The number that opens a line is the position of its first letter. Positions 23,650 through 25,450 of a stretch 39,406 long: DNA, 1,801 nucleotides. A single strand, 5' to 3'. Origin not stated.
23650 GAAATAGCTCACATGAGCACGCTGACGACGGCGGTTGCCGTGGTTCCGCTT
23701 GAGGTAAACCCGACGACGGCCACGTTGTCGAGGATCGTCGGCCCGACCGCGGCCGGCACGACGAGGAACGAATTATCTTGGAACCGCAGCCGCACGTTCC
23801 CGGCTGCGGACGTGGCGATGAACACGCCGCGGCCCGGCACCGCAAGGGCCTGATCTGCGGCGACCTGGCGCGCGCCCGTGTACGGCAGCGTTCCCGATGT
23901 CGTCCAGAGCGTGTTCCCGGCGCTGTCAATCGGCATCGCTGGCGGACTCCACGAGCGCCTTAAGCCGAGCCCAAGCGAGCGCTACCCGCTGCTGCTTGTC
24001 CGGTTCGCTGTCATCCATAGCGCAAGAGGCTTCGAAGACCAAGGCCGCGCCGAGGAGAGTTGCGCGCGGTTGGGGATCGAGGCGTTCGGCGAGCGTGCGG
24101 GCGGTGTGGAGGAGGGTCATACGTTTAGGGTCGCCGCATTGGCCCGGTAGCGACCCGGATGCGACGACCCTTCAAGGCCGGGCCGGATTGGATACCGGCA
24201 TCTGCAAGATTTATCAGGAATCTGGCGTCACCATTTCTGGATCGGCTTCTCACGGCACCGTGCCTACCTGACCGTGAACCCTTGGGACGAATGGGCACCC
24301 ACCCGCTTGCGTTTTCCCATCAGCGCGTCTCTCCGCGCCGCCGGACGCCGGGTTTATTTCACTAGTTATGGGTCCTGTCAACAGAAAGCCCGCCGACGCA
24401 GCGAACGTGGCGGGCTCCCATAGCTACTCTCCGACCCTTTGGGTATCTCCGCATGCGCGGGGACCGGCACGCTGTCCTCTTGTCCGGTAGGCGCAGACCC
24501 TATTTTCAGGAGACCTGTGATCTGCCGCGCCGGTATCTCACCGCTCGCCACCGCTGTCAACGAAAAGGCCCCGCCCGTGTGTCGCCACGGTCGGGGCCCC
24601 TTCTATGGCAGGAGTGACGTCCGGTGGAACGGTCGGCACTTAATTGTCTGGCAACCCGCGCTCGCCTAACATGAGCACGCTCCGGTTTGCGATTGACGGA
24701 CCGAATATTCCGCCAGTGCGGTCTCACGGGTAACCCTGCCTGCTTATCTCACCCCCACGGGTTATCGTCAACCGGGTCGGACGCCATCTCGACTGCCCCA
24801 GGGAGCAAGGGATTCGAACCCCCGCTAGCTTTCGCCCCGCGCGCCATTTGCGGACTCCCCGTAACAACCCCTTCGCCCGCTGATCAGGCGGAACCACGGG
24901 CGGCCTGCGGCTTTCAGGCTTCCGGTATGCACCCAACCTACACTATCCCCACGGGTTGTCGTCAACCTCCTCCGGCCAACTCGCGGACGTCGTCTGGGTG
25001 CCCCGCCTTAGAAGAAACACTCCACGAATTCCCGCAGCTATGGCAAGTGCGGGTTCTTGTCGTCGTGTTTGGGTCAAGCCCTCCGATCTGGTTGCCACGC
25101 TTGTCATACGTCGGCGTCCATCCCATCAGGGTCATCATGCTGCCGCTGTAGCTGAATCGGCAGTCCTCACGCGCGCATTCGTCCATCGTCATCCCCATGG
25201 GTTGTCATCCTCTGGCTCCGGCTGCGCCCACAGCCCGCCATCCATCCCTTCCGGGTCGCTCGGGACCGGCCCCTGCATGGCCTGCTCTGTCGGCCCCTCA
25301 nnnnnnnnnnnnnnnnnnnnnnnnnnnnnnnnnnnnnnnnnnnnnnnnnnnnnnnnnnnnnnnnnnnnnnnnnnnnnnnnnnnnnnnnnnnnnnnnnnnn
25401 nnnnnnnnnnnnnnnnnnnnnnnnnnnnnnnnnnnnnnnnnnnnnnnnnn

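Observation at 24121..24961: About 840 nt of ORF-poor, heavily structured DNA inside the late operon, organised as tandem promoter-terminator mini-cassettes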

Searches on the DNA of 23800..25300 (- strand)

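Call 5: search_rna_families(source=window, start=23800, end=25300, threshold=evalue, max_evalue=10, show_alignments=4)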
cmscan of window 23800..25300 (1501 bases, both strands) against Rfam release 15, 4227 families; matches with E-value up to 10: 2.
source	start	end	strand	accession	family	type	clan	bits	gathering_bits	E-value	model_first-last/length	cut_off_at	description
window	24533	24632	-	RF03599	MIR1883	Gene; miRNA;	-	26.2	128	0.052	1-118/118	no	MIR1883 microRNA precursor family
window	24537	24628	-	RF04104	MIR918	Gene; miRNA;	-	17.9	268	2.3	1-265/265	no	MIR918 microRNA precursor family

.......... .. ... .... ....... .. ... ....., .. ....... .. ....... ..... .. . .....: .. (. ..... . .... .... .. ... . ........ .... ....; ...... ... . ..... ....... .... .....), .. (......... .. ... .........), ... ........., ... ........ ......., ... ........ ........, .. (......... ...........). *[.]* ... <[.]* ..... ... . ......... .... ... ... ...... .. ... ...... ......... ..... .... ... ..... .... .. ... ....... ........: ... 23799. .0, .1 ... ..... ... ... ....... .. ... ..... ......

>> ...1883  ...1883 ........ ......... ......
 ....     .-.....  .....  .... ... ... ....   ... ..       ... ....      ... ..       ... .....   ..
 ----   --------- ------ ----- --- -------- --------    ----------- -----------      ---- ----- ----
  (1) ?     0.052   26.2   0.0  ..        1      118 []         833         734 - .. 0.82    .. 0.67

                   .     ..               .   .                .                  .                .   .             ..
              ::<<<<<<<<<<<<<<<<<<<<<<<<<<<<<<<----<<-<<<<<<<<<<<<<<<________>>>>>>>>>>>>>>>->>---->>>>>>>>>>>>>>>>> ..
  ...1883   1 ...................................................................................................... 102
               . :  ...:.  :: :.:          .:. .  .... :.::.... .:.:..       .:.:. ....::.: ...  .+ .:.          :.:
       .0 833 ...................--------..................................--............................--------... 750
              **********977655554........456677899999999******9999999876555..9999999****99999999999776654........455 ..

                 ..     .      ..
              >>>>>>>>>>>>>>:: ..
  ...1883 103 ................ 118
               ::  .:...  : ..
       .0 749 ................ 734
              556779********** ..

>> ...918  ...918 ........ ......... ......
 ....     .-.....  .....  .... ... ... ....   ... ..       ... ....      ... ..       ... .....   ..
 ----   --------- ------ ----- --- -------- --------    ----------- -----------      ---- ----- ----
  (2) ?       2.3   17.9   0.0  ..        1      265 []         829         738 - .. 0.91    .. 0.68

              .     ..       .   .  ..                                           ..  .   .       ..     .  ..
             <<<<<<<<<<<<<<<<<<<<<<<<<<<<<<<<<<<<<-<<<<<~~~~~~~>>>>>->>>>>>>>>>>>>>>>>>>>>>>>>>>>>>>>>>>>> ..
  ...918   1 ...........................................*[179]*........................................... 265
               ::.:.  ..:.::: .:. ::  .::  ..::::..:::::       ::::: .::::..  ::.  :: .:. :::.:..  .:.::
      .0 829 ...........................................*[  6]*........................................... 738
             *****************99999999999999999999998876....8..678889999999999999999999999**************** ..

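Call 7: search_dna_similar(query=window:23900-25250:-, collection=phages, mode=distant, max_rows=30)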
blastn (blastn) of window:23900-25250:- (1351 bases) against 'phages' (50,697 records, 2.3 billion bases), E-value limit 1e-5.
No match.

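Call 54: search_dna_similar(query=window:24100-24990:-, collection=plasmids, mode=distant, max_evalue=0.01, max_rows=15)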
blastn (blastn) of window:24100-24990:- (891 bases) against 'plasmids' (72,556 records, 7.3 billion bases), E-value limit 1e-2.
Records with a match: 3; places in all: 3; records where one place covers at least 80% of the query: 0.
Best place of each record, by identity: 80-90% 3.
By first word of the organism name: Bradyrhizobium 3.
By predicted mobility (MOB-suite, as given by PLSDB): conjugative 3.
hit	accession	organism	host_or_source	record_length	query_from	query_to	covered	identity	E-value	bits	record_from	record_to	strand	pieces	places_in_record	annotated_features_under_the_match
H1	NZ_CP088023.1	Bradyrhizobium quebecense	Glycine max cv. AC Glengarry,Cell ...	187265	141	183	5%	88.4%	2e-3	53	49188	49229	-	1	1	none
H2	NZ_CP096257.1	Bradyrhizobium barranii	Glycine max cv. AC Glengarry,Cell ...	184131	141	183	5%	88.4%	2e-3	53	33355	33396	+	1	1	none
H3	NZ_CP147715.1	Bradyrhizobium sp. 27S5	Glycine max,cell culture,Root nodule ...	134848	141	182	5%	88.1%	6e-3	51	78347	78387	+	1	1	none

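Call 55: search_dna_similar(query=window:24100-24990:-, collection=phages, mode=distant, max_evalue=1, max_rows=15)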
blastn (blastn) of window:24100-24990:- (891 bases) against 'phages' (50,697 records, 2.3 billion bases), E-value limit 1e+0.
Records with a match: 1; places in all: 1; records where one place covers at least 80% of the query: 0.
Best place of each record, by identity: 80-90% 1.
By first word of the organism name: Gordonia 1.
By host as written in the record: - 1.
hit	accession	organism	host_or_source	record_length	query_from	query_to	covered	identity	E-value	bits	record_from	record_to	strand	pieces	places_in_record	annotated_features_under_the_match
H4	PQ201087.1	Gordonia phage UBSmoodge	soil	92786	76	107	4%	88.2%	9e-1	42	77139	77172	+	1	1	103: hypothetical protein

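Call 56: get_annotated_region(hit=H1, flank=1500)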
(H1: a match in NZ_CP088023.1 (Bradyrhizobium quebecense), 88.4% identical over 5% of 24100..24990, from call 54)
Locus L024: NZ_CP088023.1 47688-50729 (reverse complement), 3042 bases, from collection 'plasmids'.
description: Bradyrhizobium quebecense strain 66S1MB plasmid pBq66S1MBa, complete sequence
organism: Bradyrhizobium quebecense (NCBI taxid 2748629)
taxonomy: Bacteria; Pseudomonadota; Alphaproteobacteria; Hyphomicrobiales; Nitrobacteraceae; Bradyrhizobium; Bradyrhizobium quebecense
host: -; source: Glycine max cv. AC Glengarry,Cell culture,Root nodule from soybean plant inoculated with root zone soil from ...; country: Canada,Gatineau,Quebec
typing (MOB-suite, as given by PLSDB): conjugative; relaxase MOBP,MOBQ; mating-pair formation MPF_T
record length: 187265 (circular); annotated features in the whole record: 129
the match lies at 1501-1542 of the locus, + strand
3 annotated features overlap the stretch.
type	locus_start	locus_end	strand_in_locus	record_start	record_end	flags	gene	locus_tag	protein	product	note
CDS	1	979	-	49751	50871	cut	-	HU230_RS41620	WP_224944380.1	IS630 family transposase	-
CDS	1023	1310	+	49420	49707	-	-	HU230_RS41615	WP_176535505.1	SOS response transcriptional repressor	-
CDS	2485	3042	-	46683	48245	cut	-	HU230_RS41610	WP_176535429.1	MBL fold metallo-hydrolase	-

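Call 59: search_rna_families(source=L024, start=1200, end=2000, threshold=evalue, max_evalue=1, show_alignments=2)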
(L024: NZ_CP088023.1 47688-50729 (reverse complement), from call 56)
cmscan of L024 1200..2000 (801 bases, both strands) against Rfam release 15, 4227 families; matches with E-value up to 1: 2.
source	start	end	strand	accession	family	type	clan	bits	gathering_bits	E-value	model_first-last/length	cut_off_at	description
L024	1516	1551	-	RF04351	Plastid-psbl-rps4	Cis-reg;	-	23.6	68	0.02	1-53/53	no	Plastid-psbl-rps4 3UTR RNA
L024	1526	1543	+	RF00023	tmRNA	Gene;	CL00001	12.4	47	0.0095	346-363/374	no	transfer-messenger RNA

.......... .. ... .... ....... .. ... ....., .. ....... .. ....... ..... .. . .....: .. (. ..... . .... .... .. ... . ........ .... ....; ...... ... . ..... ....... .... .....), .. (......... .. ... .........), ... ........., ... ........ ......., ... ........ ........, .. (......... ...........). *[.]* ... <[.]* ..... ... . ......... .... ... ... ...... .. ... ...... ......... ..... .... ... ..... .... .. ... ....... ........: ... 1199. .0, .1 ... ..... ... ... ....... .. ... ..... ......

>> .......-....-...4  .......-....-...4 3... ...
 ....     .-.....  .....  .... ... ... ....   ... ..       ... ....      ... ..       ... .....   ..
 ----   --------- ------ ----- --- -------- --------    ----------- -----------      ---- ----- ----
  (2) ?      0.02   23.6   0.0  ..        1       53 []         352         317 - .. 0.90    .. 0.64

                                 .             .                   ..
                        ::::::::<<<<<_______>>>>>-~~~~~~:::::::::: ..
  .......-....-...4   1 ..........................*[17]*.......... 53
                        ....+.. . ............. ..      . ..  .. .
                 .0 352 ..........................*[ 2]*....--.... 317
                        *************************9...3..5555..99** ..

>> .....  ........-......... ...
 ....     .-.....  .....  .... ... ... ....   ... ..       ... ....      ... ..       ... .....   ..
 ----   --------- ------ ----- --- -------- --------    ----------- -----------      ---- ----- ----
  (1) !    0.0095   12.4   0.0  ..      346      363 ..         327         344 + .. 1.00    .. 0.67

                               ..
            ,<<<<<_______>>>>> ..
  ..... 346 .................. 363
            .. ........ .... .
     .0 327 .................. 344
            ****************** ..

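Call 103: search_rna_families(source=window, start=24760, end=24920, threshold=evalue, max_evalue=10, show_alignments=2)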
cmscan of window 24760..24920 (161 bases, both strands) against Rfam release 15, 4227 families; matches with E-value up to 10: 5.
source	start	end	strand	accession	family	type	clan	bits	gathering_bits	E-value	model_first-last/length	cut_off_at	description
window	24799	24882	-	RF01852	tRNA-Sec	Gene; tRNA;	CL00001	14.3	47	2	1-91/91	no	Selenocysteine transfer RNA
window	24809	24821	+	RF04351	Plastid-psbl-rps4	Cis-reg;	-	13.5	68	2.2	11-23/53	no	Plastid-psbl-rps4 3UTR RNA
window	24802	24858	-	RF01684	mascRNA-menRNA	Gene;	-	13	42.5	3.6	1-56/56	no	MALAT1-associated small cytoplasmic RNA/MEN beta RNA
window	24773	24843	-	RF02565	YrlB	Gene; sRNA;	-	13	97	6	1-78/78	no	Y RNA-like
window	24847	24901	+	RF00192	BLV_package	Cis-reg;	-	9.9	70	6.7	1-55/55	no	Bovine leukaemia virus RNA packaging signal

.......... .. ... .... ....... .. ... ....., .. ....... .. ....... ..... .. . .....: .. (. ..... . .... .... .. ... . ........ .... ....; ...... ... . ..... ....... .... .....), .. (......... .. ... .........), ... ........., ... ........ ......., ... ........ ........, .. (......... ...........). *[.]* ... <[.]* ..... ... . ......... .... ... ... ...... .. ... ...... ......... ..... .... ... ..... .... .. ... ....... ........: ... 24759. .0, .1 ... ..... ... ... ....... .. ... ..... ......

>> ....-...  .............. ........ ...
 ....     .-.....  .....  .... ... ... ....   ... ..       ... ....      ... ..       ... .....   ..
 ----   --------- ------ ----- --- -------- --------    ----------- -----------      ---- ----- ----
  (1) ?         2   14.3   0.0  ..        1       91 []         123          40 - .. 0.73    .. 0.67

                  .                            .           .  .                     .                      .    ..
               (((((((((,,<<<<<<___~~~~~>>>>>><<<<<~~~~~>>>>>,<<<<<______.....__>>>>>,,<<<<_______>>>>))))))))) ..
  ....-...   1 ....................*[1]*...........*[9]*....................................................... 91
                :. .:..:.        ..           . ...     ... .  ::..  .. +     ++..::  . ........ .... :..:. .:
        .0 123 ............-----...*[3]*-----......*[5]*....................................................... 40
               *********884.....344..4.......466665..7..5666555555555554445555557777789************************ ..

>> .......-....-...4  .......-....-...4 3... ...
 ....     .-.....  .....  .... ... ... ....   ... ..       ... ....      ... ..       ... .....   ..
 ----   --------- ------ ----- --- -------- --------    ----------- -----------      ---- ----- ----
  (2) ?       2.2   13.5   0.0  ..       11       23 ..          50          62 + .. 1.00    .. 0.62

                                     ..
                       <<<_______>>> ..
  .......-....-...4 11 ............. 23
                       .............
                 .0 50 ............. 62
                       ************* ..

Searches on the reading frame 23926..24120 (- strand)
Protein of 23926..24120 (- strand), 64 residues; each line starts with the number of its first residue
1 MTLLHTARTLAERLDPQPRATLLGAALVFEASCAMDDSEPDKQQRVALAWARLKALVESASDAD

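Call 13: search_protein_families(library=phrogs, proteins=[window:23926-24120:-], max_evalue=0.001)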
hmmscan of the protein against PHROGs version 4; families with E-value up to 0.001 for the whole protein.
window:23926-24120:- (64 aa): 0 families

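Call 64: find_homologous_proteins(query=window:23926-24120:-, max_evalue=0.001)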
Query window:23926-24120:- (64 aa): 3 proteins with E <= 0.001 among 5 candidates.
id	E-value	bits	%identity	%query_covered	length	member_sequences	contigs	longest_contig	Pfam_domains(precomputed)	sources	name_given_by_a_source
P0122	2.4e-30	120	95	100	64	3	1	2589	-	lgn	-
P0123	1.3e-28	114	94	98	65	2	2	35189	-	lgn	-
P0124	5.7e-26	106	89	98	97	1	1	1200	-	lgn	-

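Call 65: find_encoding_contigs(protein=P0122, flank=5000, max_places=4)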
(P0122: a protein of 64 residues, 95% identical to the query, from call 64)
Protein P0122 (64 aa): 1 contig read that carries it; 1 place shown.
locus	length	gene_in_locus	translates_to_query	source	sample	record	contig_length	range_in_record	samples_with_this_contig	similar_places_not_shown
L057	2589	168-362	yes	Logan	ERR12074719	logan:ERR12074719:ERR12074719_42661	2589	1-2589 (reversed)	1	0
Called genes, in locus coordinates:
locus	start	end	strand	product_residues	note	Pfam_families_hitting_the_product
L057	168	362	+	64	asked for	-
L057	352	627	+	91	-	-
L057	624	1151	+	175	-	-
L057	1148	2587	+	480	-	?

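Call 66: find_encoding_contigs(protein=P0123, flank=5000, max_places=4)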
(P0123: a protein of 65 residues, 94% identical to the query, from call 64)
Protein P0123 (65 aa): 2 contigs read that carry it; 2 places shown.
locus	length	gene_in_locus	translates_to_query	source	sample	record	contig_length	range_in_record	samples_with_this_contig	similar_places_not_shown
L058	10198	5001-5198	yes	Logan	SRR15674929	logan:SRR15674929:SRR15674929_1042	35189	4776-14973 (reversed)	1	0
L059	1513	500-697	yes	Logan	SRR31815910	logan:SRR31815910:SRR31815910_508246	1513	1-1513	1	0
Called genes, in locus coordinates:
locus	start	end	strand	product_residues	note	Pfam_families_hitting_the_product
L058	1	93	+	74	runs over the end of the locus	-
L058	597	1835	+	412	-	PF14890:Intein_splicing (weak), PF17289:Terminase_6C (weak)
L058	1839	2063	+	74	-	-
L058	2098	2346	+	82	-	-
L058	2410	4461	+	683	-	PF16510:P22_portal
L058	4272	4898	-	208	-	-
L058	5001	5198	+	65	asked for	-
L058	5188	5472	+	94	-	-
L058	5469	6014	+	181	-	-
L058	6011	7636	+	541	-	-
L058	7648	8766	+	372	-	-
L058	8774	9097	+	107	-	-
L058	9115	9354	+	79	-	-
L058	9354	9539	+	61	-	-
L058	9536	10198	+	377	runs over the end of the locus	-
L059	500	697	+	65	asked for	-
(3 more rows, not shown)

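Call 67: find_encoding_contigs(protein=P0124, flank=5000, max_places=4)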
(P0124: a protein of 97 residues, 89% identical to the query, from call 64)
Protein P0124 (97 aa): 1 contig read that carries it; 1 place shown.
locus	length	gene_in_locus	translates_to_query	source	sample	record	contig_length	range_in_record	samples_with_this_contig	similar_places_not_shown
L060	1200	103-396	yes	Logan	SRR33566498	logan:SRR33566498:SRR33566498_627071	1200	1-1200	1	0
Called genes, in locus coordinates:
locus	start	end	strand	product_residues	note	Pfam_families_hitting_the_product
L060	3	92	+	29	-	?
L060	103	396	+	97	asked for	-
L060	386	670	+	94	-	-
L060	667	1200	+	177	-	?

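Call 85: search_protein_families(library=pfam, proteins=[window:23926-24120:-], max_evalue=0.1)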
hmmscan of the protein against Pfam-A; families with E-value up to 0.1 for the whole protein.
window:23926-24120:- (64 aa): 0 families
